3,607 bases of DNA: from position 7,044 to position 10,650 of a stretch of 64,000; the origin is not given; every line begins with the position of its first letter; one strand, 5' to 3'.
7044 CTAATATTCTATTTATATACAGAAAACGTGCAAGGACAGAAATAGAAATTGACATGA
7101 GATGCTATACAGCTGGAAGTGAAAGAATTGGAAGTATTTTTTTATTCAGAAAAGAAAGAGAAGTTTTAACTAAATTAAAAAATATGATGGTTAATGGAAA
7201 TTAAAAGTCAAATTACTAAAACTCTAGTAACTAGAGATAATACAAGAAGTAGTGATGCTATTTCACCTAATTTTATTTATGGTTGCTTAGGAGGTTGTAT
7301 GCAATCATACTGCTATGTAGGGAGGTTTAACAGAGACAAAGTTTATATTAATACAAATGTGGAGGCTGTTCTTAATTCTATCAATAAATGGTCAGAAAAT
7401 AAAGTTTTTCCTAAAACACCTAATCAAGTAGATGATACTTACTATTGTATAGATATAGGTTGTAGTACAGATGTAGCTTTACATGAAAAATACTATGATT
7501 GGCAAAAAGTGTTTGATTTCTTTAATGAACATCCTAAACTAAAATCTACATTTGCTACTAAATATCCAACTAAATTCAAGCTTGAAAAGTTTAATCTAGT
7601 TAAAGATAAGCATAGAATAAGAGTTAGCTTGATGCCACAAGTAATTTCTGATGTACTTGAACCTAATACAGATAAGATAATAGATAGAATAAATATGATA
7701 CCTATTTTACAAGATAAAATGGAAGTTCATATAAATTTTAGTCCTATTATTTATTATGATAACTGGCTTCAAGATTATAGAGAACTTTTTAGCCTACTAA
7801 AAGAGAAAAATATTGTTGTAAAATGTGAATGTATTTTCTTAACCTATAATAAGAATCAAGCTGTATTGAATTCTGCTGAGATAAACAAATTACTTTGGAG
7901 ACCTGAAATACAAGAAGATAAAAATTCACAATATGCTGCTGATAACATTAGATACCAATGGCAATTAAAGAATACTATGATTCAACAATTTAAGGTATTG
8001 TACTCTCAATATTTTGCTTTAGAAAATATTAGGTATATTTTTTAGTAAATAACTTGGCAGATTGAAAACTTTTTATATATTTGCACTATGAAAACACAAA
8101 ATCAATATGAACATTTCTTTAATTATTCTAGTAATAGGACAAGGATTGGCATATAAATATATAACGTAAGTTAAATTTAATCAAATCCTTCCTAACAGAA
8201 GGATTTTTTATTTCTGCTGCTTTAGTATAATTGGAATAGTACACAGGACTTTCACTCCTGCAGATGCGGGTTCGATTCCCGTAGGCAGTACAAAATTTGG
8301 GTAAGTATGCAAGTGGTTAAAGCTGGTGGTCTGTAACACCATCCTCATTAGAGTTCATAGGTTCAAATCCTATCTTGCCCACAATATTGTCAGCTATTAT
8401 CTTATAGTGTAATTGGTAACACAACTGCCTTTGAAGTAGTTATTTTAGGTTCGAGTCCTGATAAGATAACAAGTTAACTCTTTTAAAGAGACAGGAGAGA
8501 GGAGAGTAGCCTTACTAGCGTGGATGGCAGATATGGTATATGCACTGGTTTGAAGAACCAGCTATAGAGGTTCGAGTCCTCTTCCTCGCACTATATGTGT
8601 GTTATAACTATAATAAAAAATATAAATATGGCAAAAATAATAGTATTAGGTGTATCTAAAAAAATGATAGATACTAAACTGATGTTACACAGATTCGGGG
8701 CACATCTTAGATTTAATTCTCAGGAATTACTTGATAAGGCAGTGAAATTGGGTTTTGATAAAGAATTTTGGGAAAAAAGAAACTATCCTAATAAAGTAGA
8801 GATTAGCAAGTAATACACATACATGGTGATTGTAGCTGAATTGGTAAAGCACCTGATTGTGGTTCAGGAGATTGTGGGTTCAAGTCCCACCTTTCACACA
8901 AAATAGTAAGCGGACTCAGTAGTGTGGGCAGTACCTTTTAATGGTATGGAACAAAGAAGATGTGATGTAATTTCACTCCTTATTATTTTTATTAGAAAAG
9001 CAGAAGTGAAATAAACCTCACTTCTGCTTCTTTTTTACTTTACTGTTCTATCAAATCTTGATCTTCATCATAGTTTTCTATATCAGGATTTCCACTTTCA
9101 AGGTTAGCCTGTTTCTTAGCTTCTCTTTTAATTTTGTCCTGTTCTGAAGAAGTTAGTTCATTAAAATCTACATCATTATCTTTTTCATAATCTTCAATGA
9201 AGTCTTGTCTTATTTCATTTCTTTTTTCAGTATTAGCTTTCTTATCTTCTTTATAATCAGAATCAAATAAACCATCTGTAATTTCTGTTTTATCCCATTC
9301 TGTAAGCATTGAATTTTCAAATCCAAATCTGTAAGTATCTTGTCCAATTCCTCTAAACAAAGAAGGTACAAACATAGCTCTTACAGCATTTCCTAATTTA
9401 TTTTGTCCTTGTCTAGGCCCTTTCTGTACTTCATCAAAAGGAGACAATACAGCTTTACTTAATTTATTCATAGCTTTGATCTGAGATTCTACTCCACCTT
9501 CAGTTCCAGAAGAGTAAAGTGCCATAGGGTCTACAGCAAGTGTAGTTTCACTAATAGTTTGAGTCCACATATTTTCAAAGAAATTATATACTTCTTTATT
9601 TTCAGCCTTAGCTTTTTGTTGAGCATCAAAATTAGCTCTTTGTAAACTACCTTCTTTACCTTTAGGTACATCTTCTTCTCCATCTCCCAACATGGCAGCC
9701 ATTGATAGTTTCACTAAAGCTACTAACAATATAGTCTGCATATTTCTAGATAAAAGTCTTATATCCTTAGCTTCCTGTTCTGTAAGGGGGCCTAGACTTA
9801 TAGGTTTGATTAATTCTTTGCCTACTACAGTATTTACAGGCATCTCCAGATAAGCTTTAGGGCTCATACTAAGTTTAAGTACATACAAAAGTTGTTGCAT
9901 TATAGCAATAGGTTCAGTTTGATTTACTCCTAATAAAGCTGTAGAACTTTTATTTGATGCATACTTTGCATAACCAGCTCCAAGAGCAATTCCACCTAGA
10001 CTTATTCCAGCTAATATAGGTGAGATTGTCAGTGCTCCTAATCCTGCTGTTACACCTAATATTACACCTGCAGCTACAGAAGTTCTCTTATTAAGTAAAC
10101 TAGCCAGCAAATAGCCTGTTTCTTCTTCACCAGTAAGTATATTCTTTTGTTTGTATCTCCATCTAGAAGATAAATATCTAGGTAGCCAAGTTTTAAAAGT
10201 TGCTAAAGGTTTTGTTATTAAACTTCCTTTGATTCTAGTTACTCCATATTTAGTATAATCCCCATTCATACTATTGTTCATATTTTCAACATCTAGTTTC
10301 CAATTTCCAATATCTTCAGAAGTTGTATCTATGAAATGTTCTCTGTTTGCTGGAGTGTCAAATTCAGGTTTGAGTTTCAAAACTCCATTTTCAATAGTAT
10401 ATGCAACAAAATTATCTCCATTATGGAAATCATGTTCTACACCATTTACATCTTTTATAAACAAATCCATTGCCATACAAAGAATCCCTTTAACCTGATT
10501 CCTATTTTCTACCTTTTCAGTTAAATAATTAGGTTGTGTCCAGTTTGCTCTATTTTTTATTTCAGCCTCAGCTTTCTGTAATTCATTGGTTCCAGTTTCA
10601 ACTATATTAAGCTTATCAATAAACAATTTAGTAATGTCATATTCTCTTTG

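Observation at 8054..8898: Candidate ribosome-mediated attenuator of a phage tRNA operon: a leader peptide spelling the five amino acids of the downstream tRNAs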

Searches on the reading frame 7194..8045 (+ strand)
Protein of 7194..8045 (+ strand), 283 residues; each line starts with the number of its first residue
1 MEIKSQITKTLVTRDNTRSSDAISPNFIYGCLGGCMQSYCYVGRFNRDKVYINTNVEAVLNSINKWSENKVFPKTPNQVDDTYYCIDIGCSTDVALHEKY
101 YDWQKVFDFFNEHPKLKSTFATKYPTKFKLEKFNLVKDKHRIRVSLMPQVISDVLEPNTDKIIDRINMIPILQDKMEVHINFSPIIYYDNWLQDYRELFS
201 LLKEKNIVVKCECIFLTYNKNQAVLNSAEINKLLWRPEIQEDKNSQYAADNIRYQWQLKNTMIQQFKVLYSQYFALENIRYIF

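Call 9: find_related_loci(query=window:7194-8042:+, collection=viral_contigs, flank=4000)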
Query window:7194-8042:+ (283 aa) in viral_contigs; peptide patterns used: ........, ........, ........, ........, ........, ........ (x = any residue, [..] = any of these).
3 stretches matched a pattern; 2 encode a relative of the query (tblastn E <= 1e-3); 2 distinct loci.
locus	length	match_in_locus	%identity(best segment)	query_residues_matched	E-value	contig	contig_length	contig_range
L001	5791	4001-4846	66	1-283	5e-124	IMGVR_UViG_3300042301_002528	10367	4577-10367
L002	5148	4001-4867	63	1-283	3e-115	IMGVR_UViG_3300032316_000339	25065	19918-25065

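Call 10: search_protein_families(library=pfam, proteins=[window:7194-8042:+], max_evalue=0.01)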
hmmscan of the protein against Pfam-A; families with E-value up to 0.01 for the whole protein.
window:7194-8042:+ (283 aa): 1 family
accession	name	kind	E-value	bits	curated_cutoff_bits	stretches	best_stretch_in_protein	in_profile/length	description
PF20903.3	SPL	-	2.6e-13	50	27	1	15-282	71-337/338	Spore photoproduct lyase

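Call 15: find_encoding_contigs(protein=window:7194-8045:+, flank=3000, max_places=10)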
Protein window:7194-8045:+ (283 aa): 3 contigs read that carry it; 1 place shown.
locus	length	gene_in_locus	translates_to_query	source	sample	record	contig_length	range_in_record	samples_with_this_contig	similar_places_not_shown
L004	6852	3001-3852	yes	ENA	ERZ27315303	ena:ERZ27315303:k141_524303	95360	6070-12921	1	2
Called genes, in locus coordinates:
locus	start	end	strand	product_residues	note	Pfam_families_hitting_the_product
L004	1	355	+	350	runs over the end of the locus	-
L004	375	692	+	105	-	-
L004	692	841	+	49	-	-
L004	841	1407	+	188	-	PF03819:MazG (faint)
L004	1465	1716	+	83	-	PF16225:DUF4884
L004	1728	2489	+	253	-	-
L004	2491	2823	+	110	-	-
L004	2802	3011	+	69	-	-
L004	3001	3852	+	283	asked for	PF20903:SPL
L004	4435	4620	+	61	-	-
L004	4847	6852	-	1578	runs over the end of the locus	-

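Call 18: find_related_loci(query=window:7194-8042:+, collection=metagenome_contigs, flank=4000)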
Query window:7194-8042:+ (283 aa) in metagenome_contigs; peptide patterns used: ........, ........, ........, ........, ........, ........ (x = any residue, [..] = any of these).
33 stretches matched a pattern; 1 encode a relative of the query (tblastn E <= 1e-3); 1 distinct loci.
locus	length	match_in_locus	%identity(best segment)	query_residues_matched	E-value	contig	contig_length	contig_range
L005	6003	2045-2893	67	1-283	1e-130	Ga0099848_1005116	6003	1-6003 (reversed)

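Call 20: find_homologous_proteins(query=window:7194-8042:+, max_evalue=1e-20)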
Query window:7194-8042:+ (283 aa): 818 proteins with E <= 1e-20 among 1049 candidates; the best 120 are listed.
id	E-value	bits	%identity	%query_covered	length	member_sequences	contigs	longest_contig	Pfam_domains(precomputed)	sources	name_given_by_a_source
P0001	6.7e-190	647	100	100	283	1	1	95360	PF20903.4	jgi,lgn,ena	-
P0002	1.0e-162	558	84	100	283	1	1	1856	PF20903.4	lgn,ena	-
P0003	5.2e-149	513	78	100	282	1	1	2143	PF20903.4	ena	-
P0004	1.2e-140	486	74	100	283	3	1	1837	PF20903.4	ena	-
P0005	5.1e-139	480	73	100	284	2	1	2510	PF20903.4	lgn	-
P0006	3.3e-137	474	73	100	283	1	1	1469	PF20903.4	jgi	-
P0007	2.9e-136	471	74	100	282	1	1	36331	PF20903.4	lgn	-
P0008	7.3e-136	470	72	100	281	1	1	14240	PF20903.4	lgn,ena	-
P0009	4.5e-135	467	72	100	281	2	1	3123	PF20903.4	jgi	jgi:spore photoproduct lyase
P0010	6.3e-135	467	71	100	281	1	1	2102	PF20903.4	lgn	-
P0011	1.1e-134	466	71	100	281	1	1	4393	PF20903.4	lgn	-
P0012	1.2e-134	466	72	100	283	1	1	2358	PF20903.4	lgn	-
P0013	1.4e-134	466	73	100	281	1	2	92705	PF20903.4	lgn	-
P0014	2.5e-134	465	72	100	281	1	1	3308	PF20903.4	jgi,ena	-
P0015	2.9e-134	465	72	100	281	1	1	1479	PF20903.4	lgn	-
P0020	4.1e-133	461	74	100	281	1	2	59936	PF20903.4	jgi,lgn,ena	jgi:spore photoproduct lyase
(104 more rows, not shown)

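Call 21: find_encoding_contigs(protein=P0002, flank=4000, max_places=4)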
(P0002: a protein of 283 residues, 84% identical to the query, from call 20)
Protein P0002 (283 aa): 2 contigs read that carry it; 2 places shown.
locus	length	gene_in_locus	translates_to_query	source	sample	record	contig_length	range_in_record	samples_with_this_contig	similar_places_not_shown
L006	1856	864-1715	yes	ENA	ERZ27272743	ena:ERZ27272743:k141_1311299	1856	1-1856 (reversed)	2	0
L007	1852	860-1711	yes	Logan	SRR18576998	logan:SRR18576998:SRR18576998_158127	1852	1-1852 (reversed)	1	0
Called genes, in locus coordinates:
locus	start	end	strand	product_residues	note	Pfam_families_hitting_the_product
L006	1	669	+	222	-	?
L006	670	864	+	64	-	-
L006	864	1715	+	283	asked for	PF20903:SPL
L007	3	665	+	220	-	?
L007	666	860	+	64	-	-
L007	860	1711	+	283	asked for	PF20903:SPL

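Call 22: find_encoding_contigs(protein=P0003, flank=4000, max_places=4)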
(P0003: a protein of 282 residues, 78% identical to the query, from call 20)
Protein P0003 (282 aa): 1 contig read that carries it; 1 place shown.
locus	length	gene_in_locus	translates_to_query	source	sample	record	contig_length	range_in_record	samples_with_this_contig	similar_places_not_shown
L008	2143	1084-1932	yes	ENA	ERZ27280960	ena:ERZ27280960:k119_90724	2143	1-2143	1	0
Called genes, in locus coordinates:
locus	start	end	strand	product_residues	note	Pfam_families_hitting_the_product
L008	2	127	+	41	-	?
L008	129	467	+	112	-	-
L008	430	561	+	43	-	-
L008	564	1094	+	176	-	-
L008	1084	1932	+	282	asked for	PF20903:SPL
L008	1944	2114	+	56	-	-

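Call 23: find_encoding_contigs(protein=P0007, flank=4000, max_places=4)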
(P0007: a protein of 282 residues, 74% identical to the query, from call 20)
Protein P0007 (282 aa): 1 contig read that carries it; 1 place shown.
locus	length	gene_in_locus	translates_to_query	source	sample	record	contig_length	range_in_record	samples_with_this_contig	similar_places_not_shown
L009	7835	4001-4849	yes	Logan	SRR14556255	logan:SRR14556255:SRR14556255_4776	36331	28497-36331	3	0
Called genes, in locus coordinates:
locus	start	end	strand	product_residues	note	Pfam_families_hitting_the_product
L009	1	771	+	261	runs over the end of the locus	PF02498:Bro-N, PF03374:ANT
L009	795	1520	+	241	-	PF00692:dUTPase, PF22769:DCD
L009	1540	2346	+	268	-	-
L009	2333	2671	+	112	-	-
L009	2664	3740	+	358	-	PF02511:Thy1 (faint)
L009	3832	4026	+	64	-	-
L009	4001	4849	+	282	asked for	PF20903:SPL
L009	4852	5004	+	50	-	-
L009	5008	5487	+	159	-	-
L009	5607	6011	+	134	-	-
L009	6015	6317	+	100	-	-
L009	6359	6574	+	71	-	-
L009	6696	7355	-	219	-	-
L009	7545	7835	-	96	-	?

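Call 24: find_encoding_contigs(protein=P0013, flank=4000, max_places=4)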
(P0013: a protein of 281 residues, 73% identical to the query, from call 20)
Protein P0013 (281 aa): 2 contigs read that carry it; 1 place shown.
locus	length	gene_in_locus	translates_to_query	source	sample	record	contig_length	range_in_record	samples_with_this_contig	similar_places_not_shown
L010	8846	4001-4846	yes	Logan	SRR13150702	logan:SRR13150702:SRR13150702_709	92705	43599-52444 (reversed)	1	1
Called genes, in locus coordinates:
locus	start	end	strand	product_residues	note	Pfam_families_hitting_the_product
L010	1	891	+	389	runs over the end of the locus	-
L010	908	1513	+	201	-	-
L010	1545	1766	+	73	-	-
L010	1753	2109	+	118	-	-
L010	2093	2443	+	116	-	-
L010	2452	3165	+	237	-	-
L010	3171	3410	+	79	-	-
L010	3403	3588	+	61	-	-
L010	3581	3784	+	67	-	-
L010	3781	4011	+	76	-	-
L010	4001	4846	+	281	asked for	PF20903:SPL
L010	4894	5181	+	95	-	-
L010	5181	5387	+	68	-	-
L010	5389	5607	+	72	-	-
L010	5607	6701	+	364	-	PF01068:DNA_ligase_A_M, PF14743:DNA_ligase_OB_2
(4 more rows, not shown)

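Call 36: search_dna_similar(query=window:7194-8042:+, collection=phages, mode=protein, max_rows=40, max_evalue=1e-30)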
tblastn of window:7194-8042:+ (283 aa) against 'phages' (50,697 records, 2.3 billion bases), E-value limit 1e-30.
No match.

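Call 46: find_encoding_contigs(protein=P0005, flank=4000, max_places=4)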
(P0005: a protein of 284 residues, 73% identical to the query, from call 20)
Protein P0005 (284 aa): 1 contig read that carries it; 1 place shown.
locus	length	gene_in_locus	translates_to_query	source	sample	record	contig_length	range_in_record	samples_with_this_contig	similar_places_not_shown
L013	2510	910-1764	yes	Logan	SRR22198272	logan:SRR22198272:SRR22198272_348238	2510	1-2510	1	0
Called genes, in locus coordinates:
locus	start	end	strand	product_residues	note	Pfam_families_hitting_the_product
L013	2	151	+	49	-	?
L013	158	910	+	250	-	PF20647:DUF6808 (weak)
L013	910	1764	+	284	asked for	PF20903:SPL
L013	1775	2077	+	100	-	-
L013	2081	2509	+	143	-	?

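Call 47: find_encoding_contigs(protein=P0004, flank=4000, max_places=4)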
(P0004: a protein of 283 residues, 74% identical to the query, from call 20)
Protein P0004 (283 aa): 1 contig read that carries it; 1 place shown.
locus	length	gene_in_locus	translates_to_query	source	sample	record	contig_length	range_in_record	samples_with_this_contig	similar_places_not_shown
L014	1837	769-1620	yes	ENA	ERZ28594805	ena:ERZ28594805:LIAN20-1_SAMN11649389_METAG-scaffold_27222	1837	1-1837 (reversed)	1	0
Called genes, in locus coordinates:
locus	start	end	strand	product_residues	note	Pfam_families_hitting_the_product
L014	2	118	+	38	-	?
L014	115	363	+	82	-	-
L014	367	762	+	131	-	PF11750:DUF3307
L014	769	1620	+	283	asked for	PF20903:SPL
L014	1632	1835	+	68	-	?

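Call 48: find_encoding_contigs(protein=P0020, flank=6000, max_places=4)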
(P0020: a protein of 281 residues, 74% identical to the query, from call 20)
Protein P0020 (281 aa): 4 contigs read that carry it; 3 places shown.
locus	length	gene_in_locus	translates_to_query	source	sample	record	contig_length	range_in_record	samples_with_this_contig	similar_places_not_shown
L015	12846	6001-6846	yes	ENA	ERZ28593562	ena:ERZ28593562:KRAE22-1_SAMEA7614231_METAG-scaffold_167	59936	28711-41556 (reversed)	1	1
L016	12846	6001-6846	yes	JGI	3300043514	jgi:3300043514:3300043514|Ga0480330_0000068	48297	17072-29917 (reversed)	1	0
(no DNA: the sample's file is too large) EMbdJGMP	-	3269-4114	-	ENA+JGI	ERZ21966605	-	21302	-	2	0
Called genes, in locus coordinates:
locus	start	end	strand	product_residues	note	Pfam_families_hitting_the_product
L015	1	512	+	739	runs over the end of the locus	PF13522:GATase_6 (weak)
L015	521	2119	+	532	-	-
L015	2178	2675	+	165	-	PF25708:Phage_T7_Gp5_9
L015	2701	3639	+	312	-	PF12684:DUF3799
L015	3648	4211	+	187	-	-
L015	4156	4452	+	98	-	-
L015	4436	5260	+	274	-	PF18909:dGTP_diPhyd_N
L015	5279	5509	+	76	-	-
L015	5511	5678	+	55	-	-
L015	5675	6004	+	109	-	PF03819:MazG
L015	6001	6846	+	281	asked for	PF20903:SPL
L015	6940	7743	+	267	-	-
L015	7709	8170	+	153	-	-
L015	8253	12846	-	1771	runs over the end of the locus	-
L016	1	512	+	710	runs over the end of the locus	PF13522:GATase_6 (weak)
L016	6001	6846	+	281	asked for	PF20903:SPL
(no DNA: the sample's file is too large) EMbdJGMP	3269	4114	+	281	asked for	PF20903:SPL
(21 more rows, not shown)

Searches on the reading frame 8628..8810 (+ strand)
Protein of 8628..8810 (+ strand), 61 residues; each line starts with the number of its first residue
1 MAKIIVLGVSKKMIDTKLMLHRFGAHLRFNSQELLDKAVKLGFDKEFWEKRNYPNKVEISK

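Call 10: search_protein_families(library=pfam, proteins=[window:8628-8810:+], max_evalue=0.01)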
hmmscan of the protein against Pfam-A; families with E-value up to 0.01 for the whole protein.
window:8628-8810:+ (61 aa): 0 families

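Call 29: find_homologous_proteins(query=window:8628-8810:+, max_evalue=0.001)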
Query window:8628-8810:+ (61 aa): 1 proteins with E <= 0.001 among 1 candidates.
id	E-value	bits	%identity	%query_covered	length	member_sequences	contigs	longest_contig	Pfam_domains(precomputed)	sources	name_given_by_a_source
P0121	1.3e-32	127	100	100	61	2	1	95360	-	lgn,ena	-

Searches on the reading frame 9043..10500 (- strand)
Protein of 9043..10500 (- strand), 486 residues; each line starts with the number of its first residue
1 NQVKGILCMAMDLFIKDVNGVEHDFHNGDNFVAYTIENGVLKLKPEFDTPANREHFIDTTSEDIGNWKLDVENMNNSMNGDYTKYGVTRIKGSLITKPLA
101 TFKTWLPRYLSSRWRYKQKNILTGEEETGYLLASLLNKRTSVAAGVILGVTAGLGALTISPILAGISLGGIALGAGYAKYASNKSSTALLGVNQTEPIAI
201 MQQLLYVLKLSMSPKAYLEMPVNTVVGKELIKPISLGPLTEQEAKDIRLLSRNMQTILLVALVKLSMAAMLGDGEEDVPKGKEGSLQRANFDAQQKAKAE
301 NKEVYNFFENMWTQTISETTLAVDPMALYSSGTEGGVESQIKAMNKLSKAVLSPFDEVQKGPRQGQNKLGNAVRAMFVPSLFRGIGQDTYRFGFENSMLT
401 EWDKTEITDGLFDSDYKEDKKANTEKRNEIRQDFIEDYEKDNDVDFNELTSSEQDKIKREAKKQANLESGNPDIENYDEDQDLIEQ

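Call 14: find_related_loci(query=window:9043-10500:-, collection=viral_contigs, flank=6000)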
Query window:9043-10500:- (486 aa) in viral_contigs; peptide patterns used: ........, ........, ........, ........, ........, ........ (x = any residue, [..] = any of these).
2 stretches matched a pattern; 1 encode a relative of the query (tblastn E <= 1e-3); 1 distinct loci.
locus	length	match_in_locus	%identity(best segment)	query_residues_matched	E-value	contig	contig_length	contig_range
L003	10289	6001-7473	53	1-482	5e-168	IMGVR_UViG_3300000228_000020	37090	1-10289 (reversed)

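Call 32: find_homologous_proteins(query=window:9043-10500:-, max_evalue=1e-30)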
Query window:9043-10500:- (486 aa): 1 proteins with E <= 1e-30 among 8000 candidates.
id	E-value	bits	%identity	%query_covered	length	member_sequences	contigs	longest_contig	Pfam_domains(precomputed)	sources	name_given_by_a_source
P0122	3.6e-64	236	36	98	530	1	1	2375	-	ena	-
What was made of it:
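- Tried and rejected: A protein search with the C-terminus of the 1578-aa protein was swamped by low-complexity words and found nothing useful (call 32).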
